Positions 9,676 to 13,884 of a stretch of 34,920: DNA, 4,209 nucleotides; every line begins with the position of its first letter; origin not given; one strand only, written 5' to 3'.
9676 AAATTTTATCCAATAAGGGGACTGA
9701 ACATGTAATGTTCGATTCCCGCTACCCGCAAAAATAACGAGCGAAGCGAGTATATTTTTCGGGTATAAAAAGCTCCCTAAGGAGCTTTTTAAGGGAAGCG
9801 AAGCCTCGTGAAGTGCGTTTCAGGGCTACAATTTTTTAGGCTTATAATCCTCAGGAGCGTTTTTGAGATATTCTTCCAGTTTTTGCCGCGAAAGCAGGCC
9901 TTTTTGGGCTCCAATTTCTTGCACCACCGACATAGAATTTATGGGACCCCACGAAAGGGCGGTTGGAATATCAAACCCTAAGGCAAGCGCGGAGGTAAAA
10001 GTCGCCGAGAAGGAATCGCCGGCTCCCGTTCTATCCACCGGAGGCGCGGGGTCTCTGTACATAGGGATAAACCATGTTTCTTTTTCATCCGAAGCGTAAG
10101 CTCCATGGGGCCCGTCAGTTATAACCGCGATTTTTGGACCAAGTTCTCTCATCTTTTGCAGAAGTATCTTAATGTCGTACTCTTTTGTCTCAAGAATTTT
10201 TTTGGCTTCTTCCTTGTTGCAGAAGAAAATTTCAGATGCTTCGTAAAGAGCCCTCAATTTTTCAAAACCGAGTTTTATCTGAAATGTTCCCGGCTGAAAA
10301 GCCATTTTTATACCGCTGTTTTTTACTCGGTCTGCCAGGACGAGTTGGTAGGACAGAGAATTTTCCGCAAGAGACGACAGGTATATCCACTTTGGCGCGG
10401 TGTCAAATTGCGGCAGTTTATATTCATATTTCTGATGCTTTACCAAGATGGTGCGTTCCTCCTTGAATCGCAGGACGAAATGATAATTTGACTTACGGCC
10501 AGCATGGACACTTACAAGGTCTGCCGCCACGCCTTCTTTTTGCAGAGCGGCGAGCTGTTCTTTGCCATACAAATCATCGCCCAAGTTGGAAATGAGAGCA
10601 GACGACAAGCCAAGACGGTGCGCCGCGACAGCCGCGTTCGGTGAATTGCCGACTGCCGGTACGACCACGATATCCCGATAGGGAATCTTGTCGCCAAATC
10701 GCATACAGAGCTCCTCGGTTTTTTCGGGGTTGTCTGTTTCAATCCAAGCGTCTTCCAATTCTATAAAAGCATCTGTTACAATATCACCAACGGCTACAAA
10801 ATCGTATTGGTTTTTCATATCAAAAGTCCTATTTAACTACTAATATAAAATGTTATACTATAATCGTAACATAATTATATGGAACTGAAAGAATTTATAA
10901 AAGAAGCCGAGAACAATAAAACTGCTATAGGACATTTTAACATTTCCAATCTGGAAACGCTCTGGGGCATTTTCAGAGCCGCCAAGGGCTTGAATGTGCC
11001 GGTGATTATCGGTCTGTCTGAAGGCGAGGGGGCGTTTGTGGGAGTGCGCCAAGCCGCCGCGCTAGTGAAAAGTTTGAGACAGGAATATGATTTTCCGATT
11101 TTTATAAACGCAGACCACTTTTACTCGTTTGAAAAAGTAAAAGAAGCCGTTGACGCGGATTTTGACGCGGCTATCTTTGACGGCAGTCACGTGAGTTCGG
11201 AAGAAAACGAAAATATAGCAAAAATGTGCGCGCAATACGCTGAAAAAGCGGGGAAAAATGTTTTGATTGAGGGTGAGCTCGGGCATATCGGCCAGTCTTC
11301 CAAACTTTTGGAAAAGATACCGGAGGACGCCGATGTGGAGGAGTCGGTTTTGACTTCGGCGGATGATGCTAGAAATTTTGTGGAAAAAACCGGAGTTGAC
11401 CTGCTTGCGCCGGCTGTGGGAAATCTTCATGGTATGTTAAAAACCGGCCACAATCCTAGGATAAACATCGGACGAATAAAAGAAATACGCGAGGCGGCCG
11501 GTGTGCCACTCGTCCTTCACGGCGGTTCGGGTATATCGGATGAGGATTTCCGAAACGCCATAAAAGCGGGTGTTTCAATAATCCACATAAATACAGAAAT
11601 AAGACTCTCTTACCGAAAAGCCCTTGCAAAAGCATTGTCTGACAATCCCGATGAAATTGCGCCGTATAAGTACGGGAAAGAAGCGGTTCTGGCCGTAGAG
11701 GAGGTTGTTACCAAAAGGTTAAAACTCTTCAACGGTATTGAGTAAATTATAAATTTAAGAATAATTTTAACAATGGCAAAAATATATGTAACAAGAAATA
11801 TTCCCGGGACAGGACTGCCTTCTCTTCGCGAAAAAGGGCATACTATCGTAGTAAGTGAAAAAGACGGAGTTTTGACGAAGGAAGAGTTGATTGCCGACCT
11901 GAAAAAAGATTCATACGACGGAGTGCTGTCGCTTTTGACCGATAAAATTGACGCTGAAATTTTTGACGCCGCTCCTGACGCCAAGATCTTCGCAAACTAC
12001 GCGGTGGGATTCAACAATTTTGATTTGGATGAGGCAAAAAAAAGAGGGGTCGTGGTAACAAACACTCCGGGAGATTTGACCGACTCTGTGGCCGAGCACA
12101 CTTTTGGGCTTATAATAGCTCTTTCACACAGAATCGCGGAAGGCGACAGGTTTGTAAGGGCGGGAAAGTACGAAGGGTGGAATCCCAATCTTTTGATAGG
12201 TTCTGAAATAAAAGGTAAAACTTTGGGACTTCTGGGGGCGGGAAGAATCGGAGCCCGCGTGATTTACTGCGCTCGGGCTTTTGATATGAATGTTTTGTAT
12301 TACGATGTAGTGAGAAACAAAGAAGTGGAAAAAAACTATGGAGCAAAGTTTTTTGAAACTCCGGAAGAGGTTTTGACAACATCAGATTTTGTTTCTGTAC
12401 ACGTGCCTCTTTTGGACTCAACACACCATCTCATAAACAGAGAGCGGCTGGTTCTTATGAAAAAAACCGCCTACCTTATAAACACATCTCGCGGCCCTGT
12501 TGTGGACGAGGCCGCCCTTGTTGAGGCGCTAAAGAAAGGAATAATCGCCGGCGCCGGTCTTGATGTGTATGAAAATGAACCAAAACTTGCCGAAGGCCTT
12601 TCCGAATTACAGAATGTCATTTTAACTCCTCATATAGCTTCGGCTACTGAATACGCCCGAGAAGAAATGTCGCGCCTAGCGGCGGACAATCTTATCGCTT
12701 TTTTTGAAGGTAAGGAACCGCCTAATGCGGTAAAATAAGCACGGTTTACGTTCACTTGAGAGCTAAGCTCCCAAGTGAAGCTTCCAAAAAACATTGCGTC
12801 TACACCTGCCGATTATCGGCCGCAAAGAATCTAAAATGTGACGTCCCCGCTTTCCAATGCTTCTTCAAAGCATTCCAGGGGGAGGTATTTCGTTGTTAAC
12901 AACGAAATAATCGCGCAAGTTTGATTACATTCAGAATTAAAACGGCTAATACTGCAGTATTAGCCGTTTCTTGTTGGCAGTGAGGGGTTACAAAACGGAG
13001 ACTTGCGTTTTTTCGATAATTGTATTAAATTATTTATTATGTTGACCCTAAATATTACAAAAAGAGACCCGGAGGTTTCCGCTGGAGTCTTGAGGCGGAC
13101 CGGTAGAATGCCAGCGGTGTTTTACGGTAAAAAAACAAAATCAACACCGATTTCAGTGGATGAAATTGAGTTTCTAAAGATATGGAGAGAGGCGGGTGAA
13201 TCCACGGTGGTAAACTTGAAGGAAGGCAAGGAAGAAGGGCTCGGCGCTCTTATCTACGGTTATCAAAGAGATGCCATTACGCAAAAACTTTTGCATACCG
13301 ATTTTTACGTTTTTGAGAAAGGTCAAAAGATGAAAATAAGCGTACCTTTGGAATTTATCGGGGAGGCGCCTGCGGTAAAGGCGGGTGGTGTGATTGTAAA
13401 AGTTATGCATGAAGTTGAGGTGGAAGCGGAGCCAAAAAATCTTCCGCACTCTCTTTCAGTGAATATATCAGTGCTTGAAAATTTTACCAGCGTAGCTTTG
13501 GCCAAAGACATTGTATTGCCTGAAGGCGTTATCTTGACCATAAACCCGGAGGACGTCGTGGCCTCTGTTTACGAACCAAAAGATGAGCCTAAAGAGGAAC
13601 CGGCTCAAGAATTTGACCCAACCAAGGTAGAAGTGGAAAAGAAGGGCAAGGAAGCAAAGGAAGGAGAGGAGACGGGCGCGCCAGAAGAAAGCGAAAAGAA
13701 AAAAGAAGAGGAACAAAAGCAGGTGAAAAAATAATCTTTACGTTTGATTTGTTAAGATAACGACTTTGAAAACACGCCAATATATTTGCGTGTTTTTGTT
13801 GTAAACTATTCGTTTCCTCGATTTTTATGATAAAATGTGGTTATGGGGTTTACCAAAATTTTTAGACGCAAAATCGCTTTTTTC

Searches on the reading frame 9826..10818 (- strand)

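Call 62: search_protein_families(library=pfam, proteins=[window:9826-10818:-], max_evalue=0.00001)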
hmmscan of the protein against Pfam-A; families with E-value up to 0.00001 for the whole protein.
window:9826-10818:- (330 aa): 1 family
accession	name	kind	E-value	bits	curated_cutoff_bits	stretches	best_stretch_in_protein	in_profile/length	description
PF00294.29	PfkB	-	2.9e-31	109.4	25.8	1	57-307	37-298/302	pfkB family carbohydrate kinase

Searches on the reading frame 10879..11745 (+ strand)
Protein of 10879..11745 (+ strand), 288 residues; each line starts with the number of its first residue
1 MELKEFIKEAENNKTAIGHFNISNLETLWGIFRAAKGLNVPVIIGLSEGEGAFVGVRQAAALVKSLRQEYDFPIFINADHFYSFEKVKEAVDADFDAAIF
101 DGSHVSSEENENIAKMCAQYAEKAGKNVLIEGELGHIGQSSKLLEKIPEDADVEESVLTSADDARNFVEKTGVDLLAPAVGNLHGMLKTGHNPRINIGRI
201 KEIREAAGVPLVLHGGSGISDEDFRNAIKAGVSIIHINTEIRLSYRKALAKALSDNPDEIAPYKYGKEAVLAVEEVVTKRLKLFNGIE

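Call 62: search_protein_families(library=pfam, proteins=[window:10879-11745:+], max_evalue=0.00001)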
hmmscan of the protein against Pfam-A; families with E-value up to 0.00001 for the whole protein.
window:10879-11745:+ (288 aa): 1 family
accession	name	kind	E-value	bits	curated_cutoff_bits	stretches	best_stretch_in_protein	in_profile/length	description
PF01116.26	F_bP_aldolase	-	2.4e-74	250.8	25.5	1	2-285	2-273/277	Fructose-bisphosphate aldolase class-II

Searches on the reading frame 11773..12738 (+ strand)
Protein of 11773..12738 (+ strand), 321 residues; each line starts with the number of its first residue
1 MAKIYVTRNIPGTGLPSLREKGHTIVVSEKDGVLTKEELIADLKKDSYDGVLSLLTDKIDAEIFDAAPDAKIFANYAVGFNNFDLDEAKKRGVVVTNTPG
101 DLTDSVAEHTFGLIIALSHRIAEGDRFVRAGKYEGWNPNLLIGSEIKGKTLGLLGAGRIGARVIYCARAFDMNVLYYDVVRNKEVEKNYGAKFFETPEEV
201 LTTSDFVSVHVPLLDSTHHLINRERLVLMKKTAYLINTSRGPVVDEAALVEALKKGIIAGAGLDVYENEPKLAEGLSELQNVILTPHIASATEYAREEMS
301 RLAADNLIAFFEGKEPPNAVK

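Call 62: search_protein_families(library=pfam, proteins=[window:11773-12738:+], max_evalue=0.00001)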
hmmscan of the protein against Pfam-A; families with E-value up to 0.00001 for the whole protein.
window:11773-12738:+ (321 aa): 2 families
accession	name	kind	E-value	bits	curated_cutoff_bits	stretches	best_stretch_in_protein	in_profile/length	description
PF02826.25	2-Hacid_dh_C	-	1e-60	204.6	25.1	1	111-289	1-178/178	D-isomer specific 2-hydroxyacid dehydrogenase, NAD binding domain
PF00389.36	2-Hacid_dh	-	2e-31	108.9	24.6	1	5-321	2-134/134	D-isomer specific 2-hydroxyacid dehydrogenase, catalytic domain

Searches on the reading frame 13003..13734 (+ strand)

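Call 62: search_protein_families(library=pfam, proteins=[window:13003-13734:+], max_evalue=0.00001)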
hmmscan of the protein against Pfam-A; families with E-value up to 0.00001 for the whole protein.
window:13003-13734:+ (243 aa): 2 families
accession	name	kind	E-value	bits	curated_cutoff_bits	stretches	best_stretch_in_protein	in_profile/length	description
PF14693.11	Ribosomal_TL5_C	-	2.6e-20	73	27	1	109-193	1-84/84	Ribosomal protein TL5, C-terminal domain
PF01386.24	Ribosomal_L25p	-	1.3e-16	61.2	23.6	1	16-101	1-82/82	Ribosomal L25p family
